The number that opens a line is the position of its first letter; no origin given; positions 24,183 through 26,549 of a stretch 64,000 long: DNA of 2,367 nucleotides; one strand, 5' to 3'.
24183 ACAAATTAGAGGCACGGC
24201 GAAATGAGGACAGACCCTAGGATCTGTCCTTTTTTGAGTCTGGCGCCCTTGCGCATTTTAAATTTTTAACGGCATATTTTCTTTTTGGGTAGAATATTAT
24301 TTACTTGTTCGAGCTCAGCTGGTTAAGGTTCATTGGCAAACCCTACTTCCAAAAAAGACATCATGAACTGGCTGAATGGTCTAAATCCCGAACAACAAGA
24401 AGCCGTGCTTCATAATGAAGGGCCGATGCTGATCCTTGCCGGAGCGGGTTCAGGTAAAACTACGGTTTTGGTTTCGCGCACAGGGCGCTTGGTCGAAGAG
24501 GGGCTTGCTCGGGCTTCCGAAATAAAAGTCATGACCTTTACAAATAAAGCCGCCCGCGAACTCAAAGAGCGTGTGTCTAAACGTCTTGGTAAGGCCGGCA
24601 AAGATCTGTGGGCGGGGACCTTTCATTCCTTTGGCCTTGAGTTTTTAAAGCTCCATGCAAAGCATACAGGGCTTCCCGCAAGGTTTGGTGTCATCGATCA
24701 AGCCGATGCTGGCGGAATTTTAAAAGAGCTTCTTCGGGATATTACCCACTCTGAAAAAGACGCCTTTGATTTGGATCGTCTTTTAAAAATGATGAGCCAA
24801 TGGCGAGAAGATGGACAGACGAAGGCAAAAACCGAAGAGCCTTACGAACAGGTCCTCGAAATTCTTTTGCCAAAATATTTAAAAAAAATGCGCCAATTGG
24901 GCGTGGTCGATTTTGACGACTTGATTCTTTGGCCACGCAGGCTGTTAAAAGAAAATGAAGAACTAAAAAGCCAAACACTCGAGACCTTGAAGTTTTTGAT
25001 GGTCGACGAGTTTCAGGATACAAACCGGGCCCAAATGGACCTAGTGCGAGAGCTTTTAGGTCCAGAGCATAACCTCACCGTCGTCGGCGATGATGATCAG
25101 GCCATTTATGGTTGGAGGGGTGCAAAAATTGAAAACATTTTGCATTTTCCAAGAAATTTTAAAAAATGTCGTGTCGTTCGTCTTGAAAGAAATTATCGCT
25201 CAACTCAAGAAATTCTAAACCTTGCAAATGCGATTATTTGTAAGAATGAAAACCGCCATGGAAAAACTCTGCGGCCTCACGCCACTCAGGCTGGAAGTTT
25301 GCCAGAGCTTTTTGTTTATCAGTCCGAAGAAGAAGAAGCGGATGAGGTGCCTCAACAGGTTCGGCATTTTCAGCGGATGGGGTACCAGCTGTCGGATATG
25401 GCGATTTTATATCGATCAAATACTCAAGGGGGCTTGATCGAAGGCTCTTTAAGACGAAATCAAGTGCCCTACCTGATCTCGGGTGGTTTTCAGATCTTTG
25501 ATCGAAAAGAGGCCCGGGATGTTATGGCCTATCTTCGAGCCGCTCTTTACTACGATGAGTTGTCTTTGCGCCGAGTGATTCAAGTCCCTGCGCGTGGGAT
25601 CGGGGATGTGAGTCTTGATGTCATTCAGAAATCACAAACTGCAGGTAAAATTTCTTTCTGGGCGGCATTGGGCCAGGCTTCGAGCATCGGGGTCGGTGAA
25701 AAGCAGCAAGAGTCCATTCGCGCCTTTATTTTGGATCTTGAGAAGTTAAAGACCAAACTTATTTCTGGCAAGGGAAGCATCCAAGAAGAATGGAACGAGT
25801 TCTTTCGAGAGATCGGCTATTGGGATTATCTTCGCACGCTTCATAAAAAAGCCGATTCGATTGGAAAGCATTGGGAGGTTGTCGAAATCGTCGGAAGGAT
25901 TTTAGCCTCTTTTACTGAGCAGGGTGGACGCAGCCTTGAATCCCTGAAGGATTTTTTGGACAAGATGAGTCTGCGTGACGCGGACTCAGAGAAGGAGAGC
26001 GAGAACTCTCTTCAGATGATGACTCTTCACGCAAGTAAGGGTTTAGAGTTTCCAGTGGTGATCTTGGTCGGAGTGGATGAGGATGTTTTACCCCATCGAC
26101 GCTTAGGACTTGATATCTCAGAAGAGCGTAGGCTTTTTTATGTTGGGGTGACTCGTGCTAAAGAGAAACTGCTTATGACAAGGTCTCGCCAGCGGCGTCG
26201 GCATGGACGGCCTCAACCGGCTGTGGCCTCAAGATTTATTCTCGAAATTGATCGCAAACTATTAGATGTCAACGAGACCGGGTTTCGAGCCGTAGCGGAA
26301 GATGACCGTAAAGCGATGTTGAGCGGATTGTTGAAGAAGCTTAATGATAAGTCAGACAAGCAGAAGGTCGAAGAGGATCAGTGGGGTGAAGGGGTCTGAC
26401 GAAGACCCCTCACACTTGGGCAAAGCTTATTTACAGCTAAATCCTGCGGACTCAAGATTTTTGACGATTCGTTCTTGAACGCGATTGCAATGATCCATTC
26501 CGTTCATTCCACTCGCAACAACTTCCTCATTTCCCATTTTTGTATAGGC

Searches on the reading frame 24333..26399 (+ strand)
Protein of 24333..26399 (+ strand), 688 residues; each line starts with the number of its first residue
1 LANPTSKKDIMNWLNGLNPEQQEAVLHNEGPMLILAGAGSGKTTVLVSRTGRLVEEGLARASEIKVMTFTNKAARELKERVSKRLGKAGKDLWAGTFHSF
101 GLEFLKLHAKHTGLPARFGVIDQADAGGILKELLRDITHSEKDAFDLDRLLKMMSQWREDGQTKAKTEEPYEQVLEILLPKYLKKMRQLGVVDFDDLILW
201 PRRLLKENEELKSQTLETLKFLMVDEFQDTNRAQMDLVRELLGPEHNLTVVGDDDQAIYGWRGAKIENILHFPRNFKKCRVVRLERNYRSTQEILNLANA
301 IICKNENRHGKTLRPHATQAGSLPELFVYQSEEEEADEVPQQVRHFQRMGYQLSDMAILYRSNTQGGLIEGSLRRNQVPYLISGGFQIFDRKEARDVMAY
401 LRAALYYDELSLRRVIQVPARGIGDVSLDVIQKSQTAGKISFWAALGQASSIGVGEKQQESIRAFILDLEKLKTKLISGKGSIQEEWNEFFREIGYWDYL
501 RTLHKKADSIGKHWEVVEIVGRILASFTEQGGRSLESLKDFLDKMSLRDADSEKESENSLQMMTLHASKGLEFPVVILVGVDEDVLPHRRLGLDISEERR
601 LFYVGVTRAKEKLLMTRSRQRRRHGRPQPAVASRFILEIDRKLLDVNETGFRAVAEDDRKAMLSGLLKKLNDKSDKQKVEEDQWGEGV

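Call 64: search_protein_families(library=pfam, proteins=[window:24333-26399:+], max_evalue=0.00001)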
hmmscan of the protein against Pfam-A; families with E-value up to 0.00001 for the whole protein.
window:24333-26399:+ (688 aa): 7 families
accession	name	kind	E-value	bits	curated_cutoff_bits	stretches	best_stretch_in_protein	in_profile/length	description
PF00580.27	UvrD-helicase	-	5.5e-77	259.5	23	1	17-277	1-271/271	UvrD/REP helicase N-terminal domain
PF13361.12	UvrD_C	-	4.8e-63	214.1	25.6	1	282-619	1-349/350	UvrD-like helicase C-terminal domain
PF13245.12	AAA_19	-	3e-24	86.1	25.1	1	21-260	1-132/134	AAA domain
PF13538.12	UvrD_C_2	-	1.7e-11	44.2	27.4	1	563-615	5-51/52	UvrD-like helicase C-terminal domain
PF13604.12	AAA_30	-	4.8e-08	33.4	27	0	17-81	2-66/191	AAA domain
PF01443.25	Viral_helicase1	-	6.4e-08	33.1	21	0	554-614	172-225/228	Viral superfamily 1 RNA helicase core domain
PF13087.12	AAA_12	-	6.3e-07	29.6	27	0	551-615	129-190/195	AAA domain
